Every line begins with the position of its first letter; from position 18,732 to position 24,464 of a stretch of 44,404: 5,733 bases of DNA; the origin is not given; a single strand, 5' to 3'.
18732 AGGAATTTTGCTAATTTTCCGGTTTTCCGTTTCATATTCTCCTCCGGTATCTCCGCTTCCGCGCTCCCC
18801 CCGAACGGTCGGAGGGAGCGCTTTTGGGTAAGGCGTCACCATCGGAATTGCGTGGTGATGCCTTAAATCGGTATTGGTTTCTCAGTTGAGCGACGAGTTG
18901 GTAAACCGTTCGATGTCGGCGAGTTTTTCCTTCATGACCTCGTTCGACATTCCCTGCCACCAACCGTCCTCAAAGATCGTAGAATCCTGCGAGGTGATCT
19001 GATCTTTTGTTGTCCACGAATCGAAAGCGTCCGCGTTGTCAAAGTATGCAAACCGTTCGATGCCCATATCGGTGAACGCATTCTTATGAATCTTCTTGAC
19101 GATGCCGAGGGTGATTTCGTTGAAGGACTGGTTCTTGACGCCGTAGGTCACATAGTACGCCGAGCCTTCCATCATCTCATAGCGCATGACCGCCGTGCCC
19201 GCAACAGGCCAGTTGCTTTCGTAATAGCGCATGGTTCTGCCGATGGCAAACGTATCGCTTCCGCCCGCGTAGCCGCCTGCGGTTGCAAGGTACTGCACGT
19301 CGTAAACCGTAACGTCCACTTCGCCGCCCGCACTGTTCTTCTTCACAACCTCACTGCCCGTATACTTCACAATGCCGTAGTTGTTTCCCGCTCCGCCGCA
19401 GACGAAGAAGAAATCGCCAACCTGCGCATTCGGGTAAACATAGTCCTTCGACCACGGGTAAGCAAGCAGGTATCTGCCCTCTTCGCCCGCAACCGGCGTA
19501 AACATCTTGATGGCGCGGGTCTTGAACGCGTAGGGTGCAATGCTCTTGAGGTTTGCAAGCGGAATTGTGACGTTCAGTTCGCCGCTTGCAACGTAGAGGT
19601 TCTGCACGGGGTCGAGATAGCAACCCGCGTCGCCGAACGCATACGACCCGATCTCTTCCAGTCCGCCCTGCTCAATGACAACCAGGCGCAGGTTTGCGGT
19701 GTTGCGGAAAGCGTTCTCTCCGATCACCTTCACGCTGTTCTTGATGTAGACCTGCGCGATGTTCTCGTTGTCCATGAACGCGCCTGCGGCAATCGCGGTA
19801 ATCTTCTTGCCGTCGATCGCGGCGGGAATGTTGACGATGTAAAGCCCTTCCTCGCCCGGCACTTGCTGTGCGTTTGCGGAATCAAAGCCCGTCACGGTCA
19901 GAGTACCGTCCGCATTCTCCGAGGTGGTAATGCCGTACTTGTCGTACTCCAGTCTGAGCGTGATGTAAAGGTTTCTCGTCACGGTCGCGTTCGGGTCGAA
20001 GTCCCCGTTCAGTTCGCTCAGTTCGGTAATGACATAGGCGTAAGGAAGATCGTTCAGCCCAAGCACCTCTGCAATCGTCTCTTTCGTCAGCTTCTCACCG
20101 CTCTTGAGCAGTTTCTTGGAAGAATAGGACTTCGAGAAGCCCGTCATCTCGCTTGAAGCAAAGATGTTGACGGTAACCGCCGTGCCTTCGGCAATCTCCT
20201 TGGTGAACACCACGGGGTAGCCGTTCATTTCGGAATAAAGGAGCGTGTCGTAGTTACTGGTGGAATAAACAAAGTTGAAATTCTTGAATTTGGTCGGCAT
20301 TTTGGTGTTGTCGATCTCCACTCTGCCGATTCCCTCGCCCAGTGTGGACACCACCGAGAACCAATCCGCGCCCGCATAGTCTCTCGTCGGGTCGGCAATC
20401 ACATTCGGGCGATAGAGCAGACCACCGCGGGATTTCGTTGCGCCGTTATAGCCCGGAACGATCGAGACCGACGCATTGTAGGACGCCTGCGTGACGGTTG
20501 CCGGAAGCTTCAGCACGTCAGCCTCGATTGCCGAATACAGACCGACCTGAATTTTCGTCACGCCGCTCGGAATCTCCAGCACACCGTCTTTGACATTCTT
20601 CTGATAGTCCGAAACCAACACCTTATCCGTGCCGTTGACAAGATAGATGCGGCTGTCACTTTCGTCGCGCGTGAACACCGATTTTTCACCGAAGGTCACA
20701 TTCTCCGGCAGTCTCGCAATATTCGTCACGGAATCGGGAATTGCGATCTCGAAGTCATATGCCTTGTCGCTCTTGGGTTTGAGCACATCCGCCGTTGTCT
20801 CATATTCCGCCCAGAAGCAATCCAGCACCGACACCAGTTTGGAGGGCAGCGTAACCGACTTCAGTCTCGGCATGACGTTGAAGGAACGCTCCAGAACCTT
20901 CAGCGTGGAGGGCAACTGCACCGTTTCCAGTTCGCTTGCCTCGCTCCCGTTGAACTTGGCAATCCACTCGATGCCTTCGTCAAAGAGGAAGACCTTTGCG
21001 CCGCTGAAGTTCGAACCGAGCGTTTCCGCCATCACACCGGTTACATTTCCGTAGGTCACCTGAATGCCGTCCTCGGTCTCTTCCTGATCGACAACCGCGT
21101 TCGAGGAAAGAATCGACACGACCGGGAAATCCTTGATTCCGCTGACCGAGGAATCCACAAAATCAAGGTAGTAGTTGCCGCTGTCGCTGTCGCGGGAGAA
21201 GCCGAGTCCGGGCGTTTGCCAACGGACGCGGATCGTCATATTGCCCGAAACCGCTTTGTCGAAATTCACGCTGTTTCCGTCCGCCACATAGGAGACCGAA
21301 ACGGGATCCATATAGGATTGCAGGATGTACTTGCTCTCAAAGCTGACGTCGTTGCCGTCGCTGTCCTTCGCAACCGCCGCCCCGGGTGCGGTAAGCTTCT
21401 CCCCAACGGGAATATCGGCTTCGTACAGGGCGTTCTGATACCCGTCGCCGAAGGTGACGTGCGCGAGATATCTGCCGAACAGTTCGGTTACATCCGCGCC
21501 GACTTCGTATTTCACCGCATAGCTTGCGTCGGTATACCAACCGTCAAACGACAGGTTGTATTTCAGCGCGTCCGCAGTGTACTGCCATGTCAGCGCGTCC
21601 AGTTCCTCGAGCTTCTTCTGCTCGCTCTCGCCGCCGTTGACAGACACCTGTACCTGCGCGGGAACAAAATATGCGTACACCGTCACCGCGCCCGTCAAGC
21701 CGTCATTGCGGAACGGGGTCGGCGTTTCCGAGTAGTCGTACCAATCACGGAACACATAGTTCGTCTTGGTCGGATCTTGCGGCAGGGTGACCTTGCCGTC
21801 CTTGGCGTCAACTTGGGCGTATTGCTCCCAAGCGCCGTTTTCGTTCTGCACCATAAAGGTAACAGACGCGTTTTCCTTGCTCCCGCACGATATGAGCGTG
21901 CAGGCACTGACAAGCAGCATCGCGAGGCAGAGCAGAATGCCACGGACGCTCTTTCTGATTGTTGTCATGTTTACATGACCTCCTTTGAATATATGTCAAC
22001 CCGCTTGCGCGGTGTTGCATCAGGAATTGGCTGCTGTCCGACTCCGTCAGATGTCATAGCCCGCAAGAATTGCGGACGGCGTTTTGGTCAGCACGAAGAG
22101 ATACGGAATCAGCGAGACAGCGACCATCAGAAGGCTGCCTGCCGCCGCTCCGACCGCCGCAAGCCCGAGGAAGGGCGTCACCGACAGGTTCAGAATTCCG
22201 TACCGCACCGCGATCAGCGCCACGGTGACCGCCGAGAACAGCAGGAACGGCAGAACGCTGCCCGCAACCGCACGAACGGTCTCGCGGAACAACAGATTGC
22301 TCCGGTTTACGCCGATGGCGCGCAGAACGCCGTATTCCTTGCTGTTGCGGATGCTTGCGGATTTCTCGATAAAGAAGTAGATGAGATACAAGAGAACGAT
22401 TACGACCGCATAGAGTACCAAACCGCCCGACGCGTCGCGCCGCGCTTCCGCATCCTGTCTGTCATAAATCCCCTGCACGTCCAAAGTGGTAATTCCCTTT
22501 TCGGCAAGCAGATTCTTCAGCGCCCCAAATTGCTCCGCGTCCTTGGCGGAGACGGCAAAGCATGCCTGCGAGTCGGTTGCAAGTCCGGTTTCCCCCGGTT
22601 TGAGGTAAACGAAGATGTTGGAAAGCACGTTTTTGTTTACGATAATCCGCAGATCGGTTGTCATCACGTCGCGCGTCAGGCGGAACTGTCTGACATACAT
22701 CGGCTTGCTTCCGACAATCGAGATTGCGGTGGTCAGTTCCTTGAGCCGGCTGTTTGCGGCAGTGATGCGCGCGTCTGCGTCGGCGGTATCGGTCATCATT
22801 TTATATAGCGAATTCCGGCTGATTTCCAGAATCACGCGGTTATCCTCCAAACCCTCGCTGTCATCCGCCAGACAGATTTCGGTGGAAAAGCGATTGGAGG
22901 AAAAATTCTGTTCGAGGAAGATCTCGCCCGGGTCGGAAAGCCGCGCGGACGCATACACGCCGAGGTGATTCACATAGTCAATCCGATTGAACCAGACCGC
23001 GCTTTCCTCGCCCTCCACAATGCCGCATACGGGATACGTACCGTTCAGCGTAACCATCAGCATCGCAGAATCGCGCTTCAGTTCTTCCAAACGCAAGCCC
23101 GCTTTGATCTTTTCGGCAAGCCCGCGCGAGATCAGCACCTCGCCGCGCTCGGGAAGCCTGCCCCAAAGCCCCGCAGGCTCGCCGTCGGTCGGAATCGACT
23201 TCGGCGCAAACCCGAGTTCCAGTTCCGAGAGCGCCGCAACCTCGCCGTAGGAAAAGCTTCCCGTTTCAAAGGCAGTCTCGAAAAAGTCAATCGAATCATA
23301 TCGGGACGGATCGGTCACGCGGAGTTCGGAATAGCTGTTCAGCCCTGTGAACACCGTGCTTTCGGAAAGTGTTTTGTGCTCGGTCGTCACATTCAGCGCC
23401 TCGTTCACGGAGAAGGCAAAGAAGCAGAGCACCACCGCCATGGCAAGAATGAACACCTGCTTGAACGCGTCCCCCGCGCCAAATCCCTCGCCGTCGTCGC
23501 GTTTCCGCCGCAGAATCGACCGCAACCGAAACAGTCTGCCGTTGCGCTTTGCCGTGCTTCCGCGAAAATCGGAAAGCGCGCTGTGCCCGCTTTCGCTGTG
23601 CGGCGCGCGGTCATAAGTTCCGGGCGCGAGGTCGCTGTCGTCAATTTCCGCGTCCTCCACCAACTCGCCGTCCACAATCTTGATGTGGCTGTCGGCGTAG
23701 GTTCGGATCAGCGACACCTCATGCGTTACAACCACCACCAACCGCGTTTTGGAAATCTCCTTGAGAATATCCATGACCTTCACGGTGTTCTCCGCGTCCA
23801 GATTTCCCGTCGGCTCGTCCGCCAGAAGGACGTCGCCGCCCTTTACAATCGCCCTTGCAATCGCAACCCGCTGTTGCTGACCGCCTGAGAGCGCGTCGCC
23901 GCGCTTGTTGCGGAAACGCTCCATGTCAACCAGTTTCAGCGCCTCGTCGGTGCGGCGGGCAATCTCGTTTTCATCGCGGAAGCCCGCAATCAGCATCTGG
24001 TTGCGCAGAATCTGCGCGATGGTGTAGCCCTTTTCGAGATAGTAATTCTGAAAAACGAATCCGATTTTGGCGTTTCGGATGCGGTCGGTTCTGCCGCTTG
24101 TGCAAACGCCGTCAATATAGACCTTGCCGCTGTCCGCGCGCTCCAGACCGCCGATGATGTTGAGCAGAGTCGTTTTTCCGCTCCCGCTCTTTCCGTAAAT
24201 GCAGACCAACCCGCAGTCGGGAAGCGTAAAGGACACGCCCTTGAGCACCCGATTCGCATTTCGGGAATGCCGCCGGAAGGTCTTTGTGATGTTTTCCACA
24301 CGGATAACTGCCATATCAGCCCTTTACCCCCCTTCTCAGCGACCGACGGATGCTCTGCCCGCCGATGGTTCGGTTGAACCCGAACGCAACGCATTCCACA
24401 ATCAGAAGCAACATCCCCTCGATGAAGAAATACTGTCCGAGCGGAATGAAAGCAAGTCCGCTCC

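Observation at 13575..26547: Five-gene envelope operon: a tandem pair of MacB-type (ATPase-FtsX fusion) proteins coupled to two lipoproteins over 1000 aa and a tail-anchored surface protein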

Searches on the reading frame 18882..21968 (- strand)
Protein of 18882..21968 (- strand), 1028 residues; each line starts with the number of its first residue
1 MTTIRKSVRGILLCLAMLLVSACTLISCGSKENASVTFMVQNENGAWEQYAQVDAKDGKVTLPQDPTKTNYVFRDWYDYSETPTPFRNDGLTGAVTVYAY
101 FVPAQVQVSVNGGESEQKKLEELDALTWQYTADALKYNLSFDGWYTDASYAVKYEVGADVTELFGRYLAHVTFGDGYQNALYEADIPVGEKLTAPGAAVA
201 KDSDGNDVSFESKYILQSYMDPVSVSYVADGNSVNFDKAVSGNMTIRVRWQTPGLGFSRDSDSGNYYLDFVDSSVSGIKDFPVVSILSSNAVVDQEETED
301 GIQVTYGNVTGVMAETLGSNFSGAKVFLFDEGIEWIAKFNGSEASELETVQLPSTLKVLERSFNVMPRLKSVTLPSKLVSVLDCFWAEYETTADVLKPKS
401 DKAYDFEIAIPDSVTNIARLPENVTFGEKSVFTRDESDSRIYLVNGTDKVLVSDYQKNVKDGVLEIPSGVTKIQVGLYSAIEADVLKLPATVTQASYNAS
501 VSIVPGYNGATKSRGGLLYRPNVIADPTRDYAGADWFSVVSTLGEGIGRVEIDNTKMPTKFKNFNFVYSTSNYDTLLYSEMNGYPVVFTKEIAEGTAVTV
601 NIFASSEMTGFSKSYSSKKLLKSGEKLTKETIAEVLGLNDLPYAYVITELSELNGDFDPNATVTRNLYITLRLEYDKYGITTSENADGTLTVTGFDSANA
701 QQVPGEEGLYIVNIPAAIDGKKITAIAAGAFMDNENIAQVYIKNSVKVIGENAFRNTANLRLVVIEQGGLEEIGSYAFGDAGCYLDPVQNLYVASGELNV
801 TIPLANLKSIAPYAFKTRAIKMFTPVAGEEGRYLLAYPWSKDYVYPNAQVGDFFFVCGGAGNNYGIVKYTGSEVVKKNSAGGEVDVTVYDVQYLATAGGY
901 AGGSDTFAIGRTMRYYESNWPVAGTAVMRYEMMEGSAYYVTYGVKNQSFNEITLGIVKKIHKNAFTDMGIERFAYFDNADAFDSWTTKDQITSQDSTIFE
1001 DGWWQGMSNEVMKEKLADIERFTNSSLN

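Call 6: search_protein_families(library=pfam, proteins=[window:18882-21968:-], max_evalue=0.01)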
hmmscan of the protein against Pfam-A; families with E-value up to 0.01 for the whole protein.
window:18882-21968:- (1028 aa): 2 families
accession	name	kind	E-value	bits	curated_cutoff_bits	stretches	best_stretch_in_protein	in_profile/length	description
PF13306.12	LRR_5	-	1.6e-14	54.3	27.7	1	723-778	67-120/127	BspA type Leucine rich repeat region (6 copies)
PF09479.16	Flg_new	-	1.7e-09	38.1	27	2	36-99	3-64/65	Listeria-Bacteroides repeat domain (List_Bact_rpt)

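Call 7: search_protein_families(library=ncbifam, proteins=[window:18882-21968:-], max_evalue=0.01)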
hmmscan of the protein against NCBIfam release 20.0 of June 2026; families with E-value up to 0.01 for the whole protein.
window:18882-21968:- (1028 aa): 1 family
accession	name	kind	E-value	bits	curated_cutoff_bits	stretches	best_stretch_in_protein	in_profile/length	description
NF047961.1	adhesin_HupY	equivalog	0.00086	17.5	1250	1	725-780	199-252/978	leucine-rich repeat adhesin HupY/LrrG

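Call 64: search_protein_families(library=pfam, alignment_id=A5, max_evalue=0.01)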
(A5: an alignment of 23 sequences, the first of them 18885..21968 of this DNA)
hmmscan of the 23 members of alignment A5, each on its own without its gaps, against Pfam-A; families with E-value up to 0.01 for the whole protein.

A. member 1, window:18885-21968:- (1028 aa): 2 families
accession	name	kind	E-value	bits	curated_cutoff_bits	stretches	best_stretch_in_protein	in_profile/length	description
PF13306.12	LRR_5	-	1.6e-14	54.3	27.7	1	723-778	67-120/127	BspA type Leucine rich repeat region (6 copies)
PF09479.16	Flg_new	-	1.7e-09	38.1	27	2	36-99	3-64/65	Listeria-Bacteroides repeat domain (List_Bact_rpt)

B. families by the number of members that match (of 23 scanned): 4 families
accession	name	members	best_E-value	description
PF13306.12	LRR_5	23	2.5e-24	BspA type Leucine rich repeat region (6 copies)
PF09479.16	Flg_new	23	2.3e-18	Listeria-Bacteroides repeat domain (List_Bact_rpt)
PF13855.12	LRR_8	2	0.0034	Leucine rich repeat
PF02706.20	Wzz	1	0.0031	Chain length determinant protein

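Call 66: search_solved_structures(query=A5, max_evalue=1)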
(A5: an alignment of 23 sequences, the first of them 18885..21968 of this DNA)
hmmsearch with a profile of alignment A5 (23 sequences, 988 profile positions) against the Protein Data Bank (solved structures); distinct sequences matched with E-value up to 1: 88 (the best 60 are shown).
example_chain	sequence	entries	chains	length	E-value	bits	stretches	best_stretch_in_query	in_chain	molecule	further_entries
4gt6_A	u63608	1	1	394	6.3e-39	136.9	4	659-762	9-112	Cell surface protein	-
4fs7_A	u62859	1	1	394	6.5e-37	130.3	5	691-784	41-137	Uncharacterized protein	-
4h09_A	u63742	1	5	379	3.4e-20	75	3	706-792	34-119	Hypothetical leucine rich repeat protein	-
4cp6_A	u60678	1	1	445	9.1e-19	70.2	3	692-785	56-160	CHOLINE BINDING PROTEIN PCPA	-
6mlx_A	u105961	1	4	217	3.1e-17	65.1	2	693-764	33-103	Leucine-rich repeat protein TpLRR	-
4fdw_A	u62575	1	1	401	4.8e-17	64.5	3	700-783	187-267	leucine rich hypothetical protein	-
4fd0_A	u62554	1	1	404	2.2e-16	62.3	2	702-789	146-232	Leucine rich hypothetical protein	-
4oju_A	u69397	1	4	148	1.8e-12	49.4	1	656-773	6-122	hypothetical leucine rich repeat protein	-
3sb4_A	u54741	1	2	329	7.3e-10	40.7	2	683-800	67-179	Hypothetical leucine rich repeat protein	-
4li2_A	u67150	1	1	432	2.7e-07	32.3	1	712-776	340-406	Leucine-rich repeat-containing G-protein coupled receptor 4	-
4li1_B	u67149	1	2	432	3.1e-07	32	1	712-776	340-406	Leucine-rich repeat-containing G-protein coupled receptor 4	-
5xws_A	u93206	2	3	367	5.8e-06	27.8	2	697-778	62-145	Leucine-rich repeat and fibronectin type-III domain-containing protein 5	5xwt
5xnq_A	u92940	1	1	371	6e-06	27.8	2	697-778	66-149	Leucine-rich repeat and fibronectin type-III domain-containing protein 5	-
9oib_A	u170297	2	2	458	7.2e-06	27.5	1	702-777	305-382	Leucine-rich repeat-containing protein 15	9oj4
3zyj_A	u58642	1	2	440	8.7e-06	27.2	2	704-778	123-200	LEUCINE-RICH REPEAT-CONTAINING PROTEIN 4C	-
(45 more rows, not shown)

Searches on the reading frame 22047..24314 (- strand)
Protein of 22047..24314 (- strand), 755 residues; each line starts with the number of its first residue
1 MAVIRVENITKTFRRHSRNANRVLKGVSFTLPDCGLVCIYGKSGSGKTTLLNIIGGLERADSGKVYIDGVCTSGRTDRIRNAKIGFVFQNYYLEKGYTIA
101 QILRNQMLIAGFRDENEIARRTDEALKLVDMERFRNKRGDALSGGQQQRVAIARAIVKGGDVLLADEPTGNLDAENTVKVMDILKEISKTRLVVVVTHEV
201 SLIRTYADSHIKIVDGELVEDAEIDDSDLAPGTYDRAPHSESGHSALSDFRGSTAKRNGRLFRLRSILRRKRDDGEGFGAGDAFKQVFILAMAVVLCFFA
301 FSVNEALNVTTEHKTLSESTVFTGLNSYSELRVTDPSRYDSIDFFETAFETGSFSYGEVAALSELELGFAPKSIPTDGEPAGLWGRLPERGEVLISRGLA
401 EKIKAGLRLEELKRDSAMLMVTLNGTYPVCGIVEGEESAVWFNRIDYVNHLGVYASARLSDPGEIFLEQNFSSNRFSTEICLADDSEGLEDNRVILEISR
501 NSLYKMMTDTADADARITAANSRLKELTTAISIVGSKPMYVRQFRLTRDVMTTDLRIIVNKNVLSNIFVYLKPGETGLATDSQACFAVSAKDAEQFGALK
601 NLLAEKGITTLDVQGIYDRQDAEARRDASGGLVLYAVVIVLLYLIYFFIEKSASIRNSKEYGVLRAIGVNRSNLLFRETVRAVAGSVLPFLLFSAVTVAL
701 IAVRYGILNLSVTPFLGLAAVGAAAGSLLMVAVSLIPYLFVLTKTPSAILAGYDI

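Call 6: search_protein_families(library=pfam, proteins=[window:22047-24314:-], max_evalue=0.01)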
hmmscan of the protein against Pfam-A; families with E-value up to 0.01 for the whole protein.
window:22047-24314:- (755 aa): 6 families
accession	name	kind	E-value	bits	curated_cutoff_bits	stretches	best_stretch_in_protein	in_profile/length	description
PF00005.33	ABC_tran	-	2.4e-30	106.4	25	1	24-169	1-136/137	ABC transporter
PF13304.12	AAA_21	-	1.5e-05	25.6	27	0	36-60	1-25/304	AAA domain, putative AbiEii toxin, Type IV TA system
PF02463.25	SMC_N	-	3.7e-05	23.7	40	1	35-212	25-210/220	RecF/RecN/SMC N terminal domain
PF13476.12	AAA_23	-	0.0004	21.5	27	1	27-54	13-39/201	AAA domain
PF13191.12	AAA_16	-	0.0014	19.6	32.6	1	33-126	23-99/167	AAA ATPase domain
PF19110.5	DUF5797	-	0.0075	16.4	25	0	90-153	26-86/163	Family of unknown function (DUF5797)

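Call 7: search_protein_families(library=ncbifam, proteins=[window:22047-24314:-], max_evalue=0.01)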
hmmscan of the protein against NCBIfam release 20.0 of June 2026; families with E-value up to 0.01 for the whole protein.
window:22047-24314:- (755 aa): 192 families (the best 25 are shown)
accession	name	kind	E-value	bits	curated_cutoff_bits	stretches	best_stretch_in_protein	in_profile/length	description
TIGR03608.1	L_ocin_972_ABC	subfamily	1.1e-48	165.5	254.85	1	7-212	2-205/206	putative bacteriocin export ABC transporter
TIGR02211.1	LolD_lipo_ex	equivalog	5.3e-48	163.4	307.75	1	3-219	1-220/221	lipoprotein-releasing ABC transporter ATP-binding protein LolD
TIGR02673.1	FtsE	equivalog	2.7e-45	154.7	264.85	1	3-216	1-213/214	cell division ATP-binding protein FtsE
TIGR02315.1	ABC_phnC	equivalog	5.6e-43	147.1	266.1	1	3-222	1-228/243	phosphonate ABC transporter ATP-binding protein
NF007826.0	PRK10535.1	equivalog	1.4e-42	145.8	966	1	2-231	3-234/648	macrolide ABC transporter ATP-binding protein/permease MacB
NF008639.0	PRK11629.1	equivalog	6.9e-40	136.9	360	1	3-221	6-227/234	lipoprotein-releasing ABC transporter ATP-binding protein LolD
NF038007.1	ABC_ATP_DarD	equivalog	3e-39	134.7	375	1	4-218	2-218/218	darobactin export ABC transporter ATP-binding protein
TIGR02982.1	heterocyst_DevA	subfamily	2.3e-38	132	295.8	1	3-218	1-219/220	ABC exporter ATP-binding subunit, DevA family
TIGR00968.1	3a0106s01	subfamily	7.6e-38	130.3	342.75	1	4-218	1-209/237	sulfate ABC transporter ATP-binding protein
TIGR03265.1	PhnT2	equivalog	9.8e-38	130.3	457.7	1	3-208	4-203/353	putative 2-aminoethylphosphonate ABC transporter ATP-binding protein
NF040933.2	ABC_arch_GlcV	equivalog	7.2e-37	127.1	450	1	4-220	3-222/357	glucose ABC transporter ATP-binding protein GlcV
NF008653.0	PRK11650.1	subfamily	4.5e-36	124.6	432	1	1-216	1-211/357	sn-glycerol-3-phosphate ABC transporter ATP-binding protein UgpC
NF008428.0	PRK11264.1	equivalog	1.6e-35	122.5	406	1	1-223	1-227/250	L-cystine ABC transporter ATP-binding protein TcyN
TIGR04521.1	ECF_ATPase_2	equivalog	1.8e-35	122.4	330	1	4-223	1-228/279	energy-coupling factor transporter ATPase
NF008513.0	PRK11432.1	equivalog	2e-35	122.3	496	1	4-225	7-222/351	ferric ABC transporter ATP-binding protein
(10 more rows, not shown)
